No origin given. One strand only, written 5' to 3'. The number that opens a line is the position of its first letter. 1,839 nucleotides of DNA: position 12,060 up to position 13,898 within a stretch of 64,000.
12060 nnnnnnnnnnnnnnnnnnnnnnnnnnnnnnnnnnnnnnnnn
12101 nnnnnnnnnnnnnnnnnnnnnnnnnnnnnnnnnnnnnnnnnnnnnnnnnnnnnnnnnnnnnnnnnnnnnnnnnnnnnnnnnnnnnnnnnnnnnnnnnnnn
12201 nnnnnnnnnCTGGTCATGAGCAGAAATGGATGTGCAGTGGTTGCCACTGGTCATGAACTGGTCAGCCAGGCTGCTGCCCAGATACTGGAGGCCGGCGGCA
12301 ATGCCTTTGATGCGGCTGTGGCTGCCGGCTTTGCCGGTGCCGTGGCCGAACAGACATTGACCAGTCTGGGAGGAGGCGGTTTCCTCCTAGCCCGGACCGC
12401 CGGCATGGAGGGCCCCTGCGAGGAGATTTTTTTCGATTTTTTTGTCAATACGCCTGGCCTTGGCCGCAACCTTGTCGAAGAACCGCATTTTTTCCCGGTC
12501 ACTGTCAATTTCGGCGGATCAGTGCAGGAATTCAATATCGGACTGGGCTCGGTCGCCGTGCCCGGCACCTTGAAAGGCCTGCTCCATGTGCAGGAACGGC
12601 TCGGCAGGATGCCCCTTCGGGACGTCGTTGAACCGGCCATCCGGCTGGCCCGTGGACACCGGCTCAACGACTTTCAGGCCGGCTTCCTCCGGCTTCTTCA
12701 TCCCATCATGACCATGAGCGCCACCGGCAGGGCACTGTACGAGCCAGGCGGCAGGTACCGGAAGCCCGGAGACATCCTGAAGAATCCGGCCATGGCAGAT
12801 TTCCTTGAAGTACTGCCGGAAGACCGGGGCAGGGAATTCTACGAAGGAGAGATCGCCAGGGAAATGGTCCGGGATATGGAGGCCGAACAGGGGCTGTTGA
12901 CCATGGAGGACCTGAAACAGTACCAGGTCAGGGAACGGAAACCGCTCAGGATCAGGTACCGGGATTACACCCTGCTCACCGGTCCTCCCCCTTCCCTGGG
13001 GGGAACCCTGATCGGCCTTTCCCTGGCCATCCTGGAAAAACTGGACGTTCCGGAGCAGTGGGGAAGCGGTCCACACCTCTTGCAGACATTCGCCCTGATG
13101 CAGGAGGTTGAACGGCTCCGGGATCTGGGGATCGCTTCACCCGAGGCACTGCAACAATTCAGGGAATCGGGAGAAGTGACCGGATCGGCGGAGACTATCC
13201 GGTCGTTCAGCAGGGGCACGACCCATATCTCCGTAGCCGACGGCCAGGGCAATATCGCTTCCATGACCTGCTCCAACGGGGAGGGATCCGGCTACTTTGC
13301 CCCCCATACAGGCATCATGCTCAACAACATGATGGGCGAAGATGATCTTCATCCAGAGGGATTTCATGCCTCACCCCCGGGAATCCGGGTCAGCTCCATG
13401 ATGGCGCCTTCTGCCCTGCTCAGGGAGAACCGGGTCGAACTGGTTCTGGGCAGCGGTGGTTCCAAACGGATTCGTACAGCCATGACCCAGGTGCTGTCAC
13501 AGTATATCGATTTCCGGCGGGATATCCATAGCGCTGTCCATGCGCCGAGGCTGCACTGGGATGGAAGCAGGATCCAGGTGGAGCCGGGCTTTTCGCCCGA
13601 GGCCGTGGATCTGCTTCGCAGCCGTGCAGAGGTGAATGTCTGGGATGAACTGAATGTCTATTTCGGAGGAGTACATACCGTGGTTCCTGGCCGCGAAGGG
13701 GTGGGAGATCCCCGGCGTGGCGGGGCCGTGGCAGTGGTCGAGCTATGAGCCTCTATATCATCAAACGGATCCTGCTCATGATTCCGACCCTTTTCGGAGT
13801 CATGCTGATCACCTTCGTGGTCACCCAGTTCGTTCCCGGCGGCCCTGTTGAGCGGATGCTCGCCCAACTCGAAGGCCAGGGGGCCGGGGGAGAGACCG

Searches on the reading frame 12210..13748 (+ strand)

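Call 44: search_protein_families(library=pfam, proteins=[window:12210-13748:+], max_evalue=0.0001)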
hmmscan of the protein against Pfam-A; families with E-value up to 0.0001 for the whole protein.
window:12210-13748:+ (512 aa): 1 family
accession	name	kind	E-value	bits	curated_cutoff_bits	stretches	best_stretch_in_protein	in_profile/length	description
PF01019.26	G_glu_transpept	-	4.5e-99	333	27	1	24-505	2-512/512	Gamma-glutamyltranspeptidase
